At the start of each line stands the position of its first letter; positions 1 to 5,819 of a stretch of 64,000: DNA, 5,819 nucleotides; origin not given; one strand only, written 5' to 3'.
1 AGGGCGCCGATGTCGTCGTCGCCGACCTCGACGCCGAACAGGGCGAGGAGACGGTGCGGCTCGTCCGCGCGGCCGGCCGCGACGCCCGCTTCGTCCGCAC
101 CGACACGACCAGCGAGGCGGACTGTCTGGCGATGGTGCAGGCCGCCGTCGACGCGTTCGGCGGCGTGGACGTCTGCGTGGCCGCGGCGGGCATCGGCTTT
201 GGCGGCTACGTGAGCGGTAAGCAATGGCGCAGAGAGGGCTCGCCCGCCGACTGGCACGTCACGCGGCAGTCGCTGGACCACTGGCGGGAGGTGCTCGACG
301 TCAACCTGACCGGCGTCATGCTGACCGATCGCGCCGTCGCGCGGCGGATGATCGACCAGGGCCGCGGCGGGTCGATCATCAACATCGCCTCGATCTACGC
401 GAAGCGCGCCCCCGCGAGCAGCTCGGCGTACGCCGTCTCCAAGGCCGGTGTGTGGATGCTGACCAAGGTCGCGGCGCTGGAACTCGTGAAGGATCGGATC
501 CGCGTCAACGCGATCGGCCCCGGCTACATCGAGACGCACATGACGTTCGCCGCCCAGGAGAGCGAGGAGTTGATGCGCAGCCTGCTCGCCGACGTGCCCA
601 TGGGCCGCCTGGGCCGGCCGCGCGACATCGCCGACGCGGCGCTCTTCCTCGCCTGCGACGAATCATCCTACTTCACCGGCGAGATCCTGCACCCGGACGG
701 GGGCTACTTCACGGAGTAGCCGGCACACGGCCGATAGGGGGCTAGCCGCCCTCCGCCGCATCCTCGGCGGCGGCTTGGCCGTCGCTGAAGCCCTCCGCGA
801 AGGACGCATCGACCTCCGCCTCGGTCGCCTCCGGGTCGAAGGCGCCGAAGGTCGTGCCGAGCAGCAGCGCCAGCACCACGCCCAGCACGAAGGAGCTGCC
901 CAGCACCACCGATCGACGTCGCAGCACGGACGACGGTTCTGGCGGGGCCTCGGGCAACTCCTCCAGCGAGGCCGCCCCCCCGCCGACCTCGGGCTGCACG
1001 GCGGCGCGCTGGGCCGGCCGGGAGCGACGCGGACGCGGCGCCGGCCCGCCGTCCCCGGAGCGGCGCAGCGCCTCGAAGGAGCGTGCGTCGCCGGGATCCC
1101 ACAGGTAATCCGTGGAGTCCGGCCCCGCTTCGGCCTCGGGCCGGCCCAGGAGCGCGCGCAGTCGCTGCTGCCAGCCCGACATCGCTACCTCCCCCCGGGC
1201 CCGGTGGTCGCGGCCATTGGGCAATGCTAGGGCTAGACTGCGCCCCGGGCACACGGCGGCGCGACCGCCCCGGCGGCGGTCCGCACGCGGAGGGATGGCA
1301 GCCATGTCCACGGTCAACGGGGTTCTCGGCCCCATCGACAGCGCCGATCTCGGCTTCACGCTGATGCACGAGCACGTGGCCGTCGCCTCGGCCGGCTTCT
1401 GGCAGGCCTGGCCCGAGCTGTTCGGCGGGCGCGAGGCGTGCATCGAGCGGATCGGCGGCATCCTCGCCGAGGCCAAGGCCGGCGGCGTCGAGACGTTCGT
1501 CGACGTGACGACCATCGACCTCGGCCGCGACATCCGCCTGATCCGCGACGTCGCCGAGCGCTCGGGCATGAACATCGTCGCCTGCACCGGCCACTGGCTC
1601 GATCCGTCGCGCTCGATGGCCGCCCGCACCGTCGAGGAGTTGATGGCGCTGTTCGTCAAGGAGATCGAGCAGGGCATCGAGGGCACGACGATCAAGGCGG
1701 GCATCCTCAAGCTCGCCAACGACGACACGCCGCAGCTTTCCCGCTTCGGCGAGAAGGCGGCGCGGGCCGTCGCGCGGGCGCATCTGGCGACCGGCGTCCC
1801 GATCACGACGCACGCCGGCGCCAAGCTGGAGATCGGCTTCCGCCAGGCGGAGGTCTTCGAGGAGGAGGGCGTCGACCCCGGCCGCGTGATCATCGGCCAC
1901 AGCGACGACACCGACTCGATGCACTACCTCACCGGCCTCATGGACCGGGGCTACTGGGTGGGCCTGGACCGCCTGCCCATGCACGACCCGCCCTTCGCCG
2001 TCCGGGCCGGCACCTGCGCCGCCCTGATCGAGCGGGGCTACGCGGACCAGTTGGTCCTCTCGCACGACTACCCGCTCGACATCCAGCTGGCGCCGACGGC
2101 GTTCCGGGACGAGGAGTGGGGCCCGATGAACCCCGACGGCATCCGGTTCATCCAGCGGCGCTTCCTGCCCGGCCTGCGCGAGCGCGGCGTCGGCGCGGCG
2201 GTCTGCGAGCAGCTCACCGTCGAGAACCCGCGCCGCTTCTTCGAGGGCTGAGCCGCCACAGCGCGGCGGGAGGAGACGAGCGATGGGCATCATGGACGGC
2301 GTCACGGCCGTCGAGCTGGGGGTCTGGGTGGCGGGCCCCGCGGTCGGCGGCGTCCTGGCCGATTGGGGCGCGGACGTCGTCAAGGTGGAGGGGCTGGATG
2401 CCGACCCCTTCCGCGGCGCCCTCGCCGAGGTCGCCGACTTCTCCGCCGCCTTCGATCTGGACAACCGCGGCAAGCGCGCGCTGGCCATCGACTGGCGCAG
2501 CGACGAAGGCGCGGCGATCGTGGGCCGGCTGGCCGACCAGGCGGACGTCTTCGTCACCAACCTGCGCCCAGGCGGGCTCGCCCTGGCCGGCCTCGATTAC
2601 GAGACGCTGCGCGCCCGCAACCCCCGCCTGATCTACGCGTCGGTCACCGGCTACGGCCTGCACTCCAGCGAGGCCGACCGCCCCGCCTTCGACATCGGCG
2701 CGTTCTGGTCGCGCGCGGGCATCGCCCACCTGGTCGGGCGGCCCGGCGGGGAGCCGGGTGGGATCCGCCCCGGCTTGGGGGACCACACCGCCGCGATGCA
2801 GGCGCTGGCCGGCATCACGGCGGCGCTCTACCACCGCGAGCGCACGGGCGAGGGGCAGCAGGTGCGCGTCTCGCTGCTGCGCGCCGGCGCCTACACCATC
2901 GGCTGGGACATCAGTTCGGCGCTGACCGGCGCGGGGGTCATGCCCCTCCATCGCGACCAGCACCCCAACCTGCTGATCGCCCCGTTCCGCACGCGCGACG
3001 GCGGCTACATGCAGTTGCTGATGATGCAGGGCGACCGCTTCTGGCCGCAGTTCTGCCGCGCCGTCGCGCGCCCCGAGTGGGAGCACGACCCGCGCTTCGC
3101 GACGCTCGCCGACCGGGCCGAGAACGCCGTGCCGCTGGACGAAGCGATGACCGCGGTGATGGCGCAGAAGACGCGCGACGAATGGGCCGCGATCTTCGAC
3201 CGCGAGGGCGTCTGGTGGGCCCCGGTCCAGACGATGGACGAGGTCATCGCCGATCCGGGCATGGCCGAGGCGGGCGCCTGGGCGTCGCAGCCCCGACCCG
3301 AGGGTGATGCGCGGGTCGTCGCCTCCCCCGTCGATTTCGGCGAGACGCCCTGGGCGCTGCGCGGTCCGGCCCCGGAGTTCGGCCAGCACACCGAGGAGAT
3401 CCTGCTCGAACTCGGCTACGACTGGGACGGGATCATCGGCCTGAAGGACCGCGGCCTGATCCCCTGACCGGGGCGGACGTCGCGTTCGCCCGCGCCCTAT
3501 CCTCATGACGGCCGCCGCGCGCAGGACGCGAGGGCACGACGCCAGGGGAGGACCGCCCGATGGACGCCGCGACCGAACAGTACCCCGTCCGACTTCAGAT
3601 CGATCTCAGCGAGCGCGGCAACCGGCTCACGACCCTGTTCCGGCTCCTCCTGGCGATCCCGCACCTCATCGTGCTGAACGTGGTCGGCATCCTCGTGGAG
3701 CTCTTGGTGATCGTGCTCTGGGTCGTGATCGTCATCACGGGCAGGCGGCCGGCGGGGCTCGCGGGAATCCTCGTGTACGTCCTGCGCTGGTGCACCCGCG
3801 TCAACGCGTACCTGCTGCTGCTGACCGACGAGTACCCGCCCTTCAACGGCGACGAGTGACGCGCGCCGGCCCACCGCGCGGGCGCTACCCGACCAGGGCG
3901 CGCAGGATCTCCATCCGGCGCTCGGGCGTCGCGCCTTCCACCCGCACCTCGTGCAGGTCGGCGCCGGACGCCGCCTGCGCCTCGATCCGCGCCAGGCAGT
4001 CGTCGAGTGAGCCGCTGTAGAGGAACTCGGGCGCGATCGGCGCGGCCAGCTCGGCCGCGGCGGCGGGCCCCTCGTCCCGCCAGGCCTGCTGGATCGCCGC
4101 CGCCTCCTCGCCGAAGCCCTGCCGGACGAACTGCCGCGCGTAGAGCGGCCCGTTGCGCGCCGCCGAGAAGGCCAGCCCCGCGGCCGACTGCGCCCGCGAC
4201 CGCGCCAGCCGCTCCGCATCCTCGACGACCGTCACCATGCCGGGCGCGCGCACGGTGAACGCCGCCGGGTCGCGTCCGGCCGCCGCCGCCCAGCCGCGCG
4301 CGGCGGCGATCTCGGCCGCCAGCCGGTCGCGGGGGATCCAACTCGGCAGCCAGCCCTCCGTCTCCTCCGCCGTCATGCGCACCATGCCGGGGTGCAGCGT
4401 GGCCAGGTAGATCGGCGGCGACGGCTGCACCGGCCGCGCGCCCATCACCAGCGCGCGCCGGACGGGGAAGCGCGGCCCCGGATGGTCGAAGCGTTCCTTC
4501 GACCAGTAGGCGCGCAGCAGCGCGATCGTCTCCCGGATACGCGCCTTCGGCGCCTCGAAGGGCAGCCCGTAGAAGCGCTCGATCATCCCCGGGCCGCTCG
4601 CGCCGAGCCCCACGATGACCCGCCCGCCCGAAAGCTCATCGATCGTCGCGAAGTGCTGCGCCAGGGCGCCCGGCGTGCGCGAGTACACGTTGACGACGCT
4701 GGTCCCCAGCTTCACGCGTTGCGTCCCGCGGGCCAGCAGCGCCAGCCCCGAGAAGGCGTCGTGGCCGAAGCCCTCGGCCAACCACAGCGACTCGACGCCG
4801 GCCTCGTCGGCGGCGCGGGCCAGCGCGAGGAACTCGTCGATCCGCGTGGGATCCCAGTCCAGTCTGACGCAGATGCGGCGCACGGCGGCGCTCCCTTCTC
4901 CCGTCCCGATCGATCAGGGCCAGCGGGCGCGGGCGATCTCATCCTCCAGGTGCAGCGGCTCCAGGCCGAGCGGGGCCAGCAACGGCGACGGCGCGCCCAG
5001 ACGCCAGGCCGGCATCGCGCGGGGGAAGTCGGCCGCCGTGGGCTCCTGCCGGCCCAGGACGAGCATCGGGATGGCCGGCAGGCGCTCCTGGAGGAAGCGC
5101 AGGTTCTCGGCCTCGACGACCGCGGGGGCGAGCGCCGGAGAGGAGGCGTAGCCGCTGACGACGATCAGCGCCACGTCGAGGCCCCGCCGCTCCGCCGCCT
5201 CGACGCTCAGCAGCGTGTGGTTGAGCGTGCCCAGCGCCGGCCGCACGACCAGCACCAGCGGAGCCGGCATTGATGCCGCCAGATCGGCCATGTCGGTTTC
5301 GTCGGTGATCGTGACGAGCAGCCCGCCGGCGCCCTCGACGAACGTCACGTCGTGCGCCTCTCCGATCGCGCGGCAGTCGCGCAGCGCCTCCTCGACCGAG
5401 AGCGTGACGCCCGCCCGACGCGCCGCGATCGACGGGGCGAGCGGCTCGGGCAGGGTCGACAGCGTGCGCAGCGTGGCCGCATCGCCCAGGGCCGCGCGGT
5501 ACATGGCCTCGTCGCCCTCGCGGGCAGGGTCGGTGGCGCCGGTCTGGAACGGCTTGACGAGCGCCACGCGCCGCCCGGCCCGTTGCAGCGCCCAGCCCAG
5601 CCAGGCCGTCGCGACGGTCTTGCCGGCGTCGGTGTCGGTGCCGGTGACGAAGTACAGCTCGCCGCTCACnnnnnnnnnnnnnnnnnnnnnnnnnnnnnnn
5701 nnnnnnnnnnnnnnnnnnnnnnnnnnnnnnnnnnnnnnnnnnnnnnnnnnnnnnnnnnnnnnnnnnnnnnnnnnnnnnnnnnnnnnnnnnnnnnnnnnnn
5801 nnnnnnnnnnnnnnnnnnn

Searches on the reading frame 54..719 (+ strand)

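Call 72: search_protein_families(library=pfam, proteins=[window:54-719:+], max_evalue=0.00001)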
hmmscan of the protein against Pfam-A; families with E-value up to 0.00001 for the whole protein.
window:54-719:+ (221 aa): 2 families
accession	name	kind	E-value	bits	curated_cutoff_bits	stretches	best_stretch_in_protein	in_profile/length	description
PF13561.12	adh_short_C2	-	9.1e-50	169.9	27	1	6-218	42-235/236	Enoyl-(Acyl carrier protein) reductase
PF00106.31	adh_short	-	5.8e-35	121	26.6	1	5-169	45-192/195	short chain dehydrogenase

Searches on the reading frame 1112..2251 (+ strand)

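Call 72: search_protein_families(library=pfam, proteins=[window:1112-2251:+], max_evalue=0.00001)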
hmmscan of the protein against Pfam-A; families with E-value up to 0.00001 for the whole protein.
window:1112-2251:+ (379 aa): 1 family
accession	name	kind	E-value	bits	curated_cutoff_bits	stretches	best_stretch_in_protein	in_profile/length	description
PF02126.24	PTE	-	1.2e-68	232.2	22.4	1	75-378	1-298/298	Phosphotriesterase family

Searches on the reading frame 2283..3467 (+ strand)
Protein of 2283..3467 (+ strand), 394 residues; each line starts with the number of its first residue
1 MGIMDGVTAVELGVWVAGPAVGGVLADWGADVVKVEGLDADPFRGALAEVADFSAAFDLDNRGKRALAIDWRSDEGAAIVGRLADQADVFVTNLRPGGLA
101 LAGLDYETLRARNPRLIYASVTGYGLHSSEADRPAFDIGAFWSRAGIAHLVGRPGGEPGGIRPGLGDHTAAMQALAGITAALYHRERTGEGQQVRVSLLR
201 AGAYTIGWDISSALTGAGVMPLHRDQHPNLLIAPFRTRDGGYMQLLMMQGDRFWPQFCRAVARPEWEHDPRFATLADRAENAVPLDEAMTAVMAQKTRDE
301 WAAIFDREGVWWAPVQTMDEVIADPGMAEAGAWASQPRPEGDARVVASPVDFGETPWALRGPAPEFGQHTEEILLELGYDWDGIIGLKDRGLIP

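Call 72: search_protein_families(library=pfam, proteins=[window:2283-3467:+], max_evalue=0.00001)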
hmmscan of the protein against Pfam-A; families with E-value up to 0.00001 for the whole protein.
window:2283-3467:+ (394 aa): 1 family
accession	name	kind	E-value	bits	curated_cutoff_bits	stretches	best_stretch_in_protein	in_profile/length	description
PF02515.22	CoA_transf_3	-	6.1e-105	351.8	23.3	1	4-370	1-366/366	CoA-transferase family III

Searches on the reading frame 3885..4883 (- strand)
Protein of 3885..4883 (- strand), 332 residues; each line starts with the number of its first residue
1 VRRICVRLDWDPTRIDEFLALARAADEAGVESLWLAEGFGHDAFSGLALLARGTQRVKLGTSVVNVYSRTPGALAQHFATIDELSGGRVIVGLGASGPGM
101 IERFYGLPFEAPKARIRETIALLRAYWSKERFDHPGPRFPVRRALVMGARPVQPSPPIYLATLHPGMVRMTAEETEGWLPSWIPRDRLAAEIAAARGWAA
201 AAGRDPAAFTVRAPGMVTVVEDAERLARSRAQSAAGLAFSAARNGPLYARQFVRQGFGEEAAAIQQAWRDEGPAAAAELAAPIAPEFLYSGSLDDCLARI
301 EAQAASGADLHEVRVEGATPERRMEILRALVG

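Call 72: search_protein_families(library=pfam, proteins=[window:3885-4883:-], max_evalue=0.00001)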
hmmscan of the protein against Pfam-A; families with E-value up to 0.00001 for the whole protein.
window:3885-4883:- (332 aa): 1 family
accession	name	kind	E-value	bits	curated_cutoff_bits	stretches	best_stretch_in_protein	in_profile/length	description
PF00296.26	Bac_luciferase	-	3.9e-61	207.6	27.9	1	14-309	21-313/314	Luciferase-like monooxygenase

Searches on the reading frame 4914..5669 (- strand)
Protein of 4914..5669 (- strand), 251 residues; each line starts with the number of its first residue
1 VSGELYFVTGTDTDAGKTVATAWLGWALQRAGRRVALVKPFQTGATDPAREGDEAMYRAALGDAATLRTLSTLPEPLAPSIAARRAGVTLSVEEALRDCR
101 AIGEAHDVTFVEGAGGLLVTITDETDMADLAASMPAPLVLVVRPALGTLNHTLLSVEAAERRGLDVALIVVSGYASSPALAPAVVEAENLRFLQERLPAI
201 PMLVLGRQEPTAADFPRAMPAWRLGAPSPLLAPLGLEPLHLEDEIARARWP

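Call 72: search_protein_families(library=pfam, proteins=[window:4914-5669:-], max_evalue=0.00001)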
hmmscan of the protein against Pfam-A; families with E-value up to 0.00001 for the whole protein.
window:4914-5669:- (251 aa): 3 families
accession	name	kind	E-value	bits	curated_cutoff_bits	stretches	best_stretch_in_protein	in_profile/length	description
PF13500.12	AAA_26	-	8.1e-38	130.7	27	1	6-196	3-179/198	AAA domain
PF07755.17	DUF1611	-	1.3e-07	31.7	25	0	7-47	16-56/201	Domain of unknown function (DUF1611_C) P-loop domain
PF01656.29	CbiA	-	5.1e-07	30.1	25.4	1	7-113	2-54/125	CobQ/CobB/MinD/ParA nucleotide binding domain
